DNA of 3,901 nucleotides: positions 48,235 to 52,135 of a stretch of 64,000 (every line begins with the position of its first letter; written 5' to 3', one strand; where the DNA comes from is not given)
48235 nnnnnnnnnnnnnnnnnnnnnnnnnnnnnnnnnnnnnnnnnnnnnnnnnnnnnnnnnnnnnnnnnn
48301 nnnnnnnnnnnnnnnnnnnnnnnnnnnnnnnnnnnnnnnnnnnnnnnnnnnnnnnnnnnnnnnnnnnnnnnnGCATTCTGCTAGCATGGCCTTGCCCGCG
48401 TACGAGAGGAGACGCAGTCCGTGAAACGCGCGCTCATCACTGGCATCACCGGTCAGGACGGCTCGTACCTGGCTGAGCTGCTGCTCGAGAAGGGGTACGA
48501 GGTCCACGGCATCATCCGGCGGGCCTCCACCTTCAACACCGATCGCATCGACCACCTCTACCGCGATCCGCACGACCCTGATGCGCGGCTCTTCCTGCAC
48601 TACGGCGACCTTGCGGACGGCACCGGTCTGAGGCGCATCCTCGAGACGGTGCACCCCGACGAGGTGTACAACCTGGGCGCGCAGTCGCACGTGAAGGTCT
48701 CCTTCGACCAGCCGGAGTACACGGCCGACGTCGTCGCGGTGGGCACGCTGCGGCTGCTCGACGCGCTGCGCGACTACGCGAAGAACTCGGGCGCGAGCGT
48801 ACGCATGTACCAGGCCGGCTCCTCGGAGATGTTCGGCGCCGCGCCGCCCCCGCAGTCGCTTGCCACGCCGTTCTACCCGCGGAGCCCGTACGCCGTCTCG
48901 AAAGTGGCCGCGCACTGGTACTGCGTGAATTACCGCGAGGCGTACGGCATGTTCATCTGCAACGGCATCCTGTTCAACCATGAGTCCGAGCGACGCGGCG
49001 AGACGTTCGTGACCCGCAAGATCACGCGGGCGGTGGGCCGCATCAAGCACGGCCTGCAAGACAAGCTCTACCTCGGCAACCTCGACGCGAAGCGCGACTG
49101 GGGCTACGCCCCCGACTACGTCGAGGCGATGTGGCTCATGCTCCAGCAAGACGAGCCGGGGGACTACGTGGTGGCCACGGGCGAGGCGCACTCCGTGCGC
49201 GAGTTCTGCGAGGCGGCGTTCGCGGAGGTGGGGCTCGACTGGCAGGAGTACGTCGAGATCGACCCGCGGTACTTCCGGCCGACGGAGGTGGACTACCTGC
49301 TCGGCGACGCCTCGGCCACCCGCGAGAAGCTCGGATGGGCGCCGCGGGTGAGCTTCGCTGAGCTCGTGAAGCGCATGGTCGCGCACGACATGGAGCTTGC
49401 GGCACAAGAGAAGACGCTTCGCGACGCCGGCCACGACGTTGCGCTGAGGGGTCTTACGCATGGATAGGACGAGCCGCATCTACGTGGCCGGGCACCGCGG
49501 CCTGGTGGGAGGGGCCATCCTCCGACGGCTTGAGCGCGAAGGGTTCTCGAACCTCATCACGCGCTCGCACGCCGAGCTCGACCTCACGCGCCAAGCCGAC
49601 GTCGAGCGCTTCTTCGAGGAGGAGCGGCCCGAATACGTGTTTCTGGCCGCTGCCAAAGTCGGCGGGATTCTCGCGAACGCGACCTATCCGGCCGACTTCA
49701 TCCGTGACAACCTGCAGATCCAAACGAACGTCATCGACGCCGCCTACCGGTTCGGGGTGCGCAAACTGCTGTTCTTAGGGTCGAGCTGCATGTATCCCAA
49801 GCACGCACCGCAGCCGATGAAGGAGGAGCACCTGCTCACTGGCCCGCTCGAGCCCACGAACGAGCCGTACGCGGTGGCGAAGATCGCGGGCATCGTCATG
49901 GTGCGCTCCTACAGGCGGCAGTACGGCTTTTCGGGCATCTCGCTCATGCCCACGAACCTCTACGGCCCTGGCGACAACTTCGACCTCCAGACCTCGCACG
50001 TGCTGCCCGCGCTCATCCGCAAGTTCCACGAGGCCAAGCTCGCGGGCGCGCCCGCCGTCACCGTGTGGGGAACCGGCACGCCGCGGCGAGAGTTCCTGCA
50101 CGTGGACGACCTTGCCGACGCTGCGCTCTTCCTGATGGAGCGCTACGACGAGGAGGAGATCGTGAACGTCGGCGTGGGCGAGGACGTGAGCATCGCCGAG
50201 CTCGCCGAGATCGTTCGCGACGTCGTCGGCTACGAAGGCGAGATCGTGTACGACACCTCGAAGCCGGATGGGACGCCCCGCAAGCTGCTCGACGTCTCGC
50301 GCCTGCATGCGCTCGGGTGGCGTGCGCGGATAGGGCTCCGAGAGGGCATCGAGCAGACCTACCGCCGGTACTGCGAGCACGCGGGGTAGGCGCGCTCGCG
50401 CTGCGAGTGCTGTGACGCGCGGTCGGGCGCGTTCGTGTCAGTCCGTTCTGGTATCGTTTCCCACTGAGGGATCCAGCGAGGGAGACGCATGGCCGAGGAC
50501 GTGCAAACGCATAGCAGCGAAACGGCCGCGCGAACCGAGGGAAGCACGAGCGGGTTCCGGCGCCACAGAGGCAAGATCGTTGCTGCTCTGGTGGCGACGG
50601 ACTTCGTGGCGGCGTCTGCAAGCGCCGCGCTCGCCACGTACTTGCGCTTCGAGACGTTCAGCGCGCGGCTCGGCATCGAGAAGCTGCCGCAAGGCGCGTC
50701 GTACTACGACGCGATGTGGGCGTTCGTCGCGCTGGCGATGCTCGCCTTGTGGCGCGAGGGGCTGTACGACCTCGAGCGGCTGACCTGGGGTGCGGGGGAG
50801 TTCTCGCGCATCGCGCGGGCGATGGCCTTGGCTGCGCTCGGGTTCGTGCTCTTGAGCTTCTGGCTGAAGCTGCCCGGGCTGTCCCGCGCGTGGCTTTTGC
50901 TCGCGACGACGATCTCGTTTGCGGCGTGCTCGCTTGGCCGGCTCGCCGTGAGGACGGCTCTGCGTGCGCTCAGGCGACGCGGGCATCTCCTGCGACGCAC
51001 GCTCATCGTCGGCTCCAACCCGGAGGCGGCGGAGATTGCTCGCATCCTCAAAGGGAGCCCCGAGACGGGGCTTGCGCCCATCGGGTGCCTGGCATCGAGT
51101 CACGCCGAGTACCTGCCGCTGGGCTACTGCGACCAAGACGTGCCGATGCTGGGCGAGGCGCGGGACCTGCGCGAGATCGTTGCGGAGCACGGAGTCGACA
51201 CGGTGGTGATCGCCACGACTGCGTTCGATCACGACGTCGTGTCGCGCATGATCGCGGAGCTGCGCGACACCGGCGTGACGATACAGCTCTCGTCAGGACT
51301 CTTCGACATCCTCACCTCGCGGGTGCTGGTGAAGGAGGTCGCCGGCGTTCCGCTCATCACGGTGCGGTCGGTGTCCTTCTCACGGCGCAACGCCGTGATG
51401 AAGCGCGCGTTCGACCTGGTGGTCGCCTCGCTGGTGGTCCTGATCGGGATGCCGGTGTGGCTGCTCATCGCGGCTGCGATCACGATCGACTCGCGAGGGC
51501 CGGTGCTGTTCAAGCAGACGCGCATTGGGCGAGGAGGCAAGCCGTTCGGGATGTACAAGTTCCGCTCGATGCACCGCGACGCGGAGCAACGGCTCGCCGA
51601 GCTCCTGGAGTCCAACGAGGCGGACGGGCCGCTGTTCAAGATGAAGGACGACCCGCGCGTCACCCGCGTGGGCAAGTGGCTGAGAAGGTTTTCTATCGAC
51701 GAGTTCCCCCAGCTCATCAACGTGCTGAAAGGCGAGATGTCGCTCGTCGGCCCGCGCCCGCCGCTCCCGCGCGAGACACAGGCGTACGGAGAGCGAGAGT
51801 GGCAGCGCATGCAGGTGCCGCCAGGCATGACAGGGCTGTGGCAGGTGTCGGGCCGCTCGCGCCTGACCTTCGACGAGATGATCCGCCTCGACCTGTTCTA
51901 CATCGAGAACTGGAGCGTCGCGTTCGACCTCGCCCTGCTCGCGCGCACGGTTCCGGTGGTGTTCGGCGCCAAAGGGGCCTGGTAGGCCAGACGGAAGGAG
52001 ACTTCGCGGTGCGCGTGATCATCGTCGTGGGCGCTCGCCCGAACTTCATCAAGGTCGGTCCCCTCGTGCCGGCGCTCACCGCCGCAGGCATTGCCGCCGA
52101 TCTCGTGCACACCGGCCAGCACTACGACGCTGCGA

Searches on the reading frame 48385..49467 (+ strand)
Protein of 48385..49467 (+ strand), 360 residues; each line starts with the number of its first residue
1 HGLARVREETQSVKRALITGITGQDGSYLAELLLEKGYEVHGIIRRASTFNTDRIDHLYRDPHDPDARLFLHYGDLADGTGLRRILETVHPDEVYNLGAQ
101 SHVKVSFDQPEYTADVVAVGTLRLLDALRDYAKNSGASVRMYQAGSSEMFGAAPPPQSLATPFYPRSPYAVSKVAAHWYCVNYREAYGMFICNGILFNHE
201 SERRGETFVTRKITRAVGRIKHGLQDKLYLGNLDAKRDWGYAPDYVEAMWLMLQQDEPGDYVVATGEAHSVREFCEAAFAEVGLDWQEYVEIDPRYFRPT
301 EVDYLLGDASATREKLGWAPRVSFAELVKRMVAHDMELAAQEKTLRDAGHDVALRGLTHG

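Call 12: search_protein_families(library=pfam, proteins=[window:48385-49467:+], max_evalue=0.001)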
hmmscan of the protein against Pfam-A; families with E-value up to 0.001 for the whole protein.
window:48385-49467:+ (360 aa): 3 families
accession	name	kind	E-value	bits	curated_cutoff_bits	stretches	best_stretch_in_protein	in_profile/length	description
PF16363.11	GDP_Man_Dehyd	-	1.2e-142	475.7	27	1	17-331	1-332/332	GDP-mannose 4,6 dehydratase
PF01370.27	Epimerase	-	6.2e-74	248.9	20.9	1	16-264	1-240/240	NAD dependent epimerase/dehydratase family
PF04321.23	RmlD_sub_bind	-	0.00023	20.8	27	1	15-124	2-85/287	RmlD substrate binding domain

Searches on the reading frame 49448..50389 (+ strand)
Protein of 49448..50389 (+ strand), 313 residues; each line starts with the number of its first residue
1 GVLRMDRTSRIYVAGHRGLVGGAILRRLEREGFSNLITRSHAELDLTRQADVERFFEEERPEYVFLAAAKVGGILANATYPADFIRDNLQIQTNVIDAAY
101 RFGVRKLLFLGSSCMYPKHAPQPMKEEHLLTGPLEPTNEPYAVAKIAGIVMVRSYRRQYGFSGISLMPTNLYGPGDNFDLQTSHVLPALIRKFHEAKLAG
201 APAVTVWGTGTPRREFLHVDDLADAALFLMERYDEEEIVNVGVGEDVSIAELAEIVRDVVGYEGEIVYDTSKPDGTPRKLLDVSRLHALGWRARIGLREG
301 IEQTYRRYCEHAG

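Call 12: search_protein_families(library=pfam, proteins=[window:49448-50389:+], max_evalue=0.001)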
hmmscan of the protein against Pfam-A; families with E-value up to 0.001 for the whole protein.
window:49448-50389:+ (313 aa): 4 families
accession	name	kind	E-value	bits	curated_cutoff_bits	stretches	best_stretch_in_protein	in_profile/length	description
PF01370.27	Epimerase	-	4.9e-70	236.1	20.9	1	11-242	1-240/240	NAD dependent epimerase/dehydratase family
PF16363.11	GDP_Man_Dehyd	-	5.8e-22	79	27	1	43-304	58-332/332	GDP-mannose 4,6 dehydratase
PF04321.23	RmlD_sub_bind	-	1e-06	28.5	27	1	10-156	2-140/287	RmlD substrate binding domain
PF02719.21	Polysacc_synt_2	-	0.00011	21.9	20.2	0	45-110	62-126/293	Polysaccharide biosynthesis protein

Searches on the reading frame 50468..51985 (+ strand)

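Call 12: search_protein_families(library=pfam, proteins=[window:50468-51985:+], max_evalue=0.001)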
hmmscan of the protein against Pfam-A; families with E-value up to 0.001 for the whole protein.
window:50468-51985:+ (505 aa): 2 families
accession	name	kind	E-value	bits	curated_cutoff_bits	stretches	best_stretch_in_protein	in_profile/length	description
PF02397.22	Bac_transf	-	2.3e-68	229.7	27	1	312-499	1-178/179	Bacterial sugar transferase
PF13727.12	CoA_binding_3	-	2.7e-20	73.5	25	1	98-275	4-174/175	CoA-binding domain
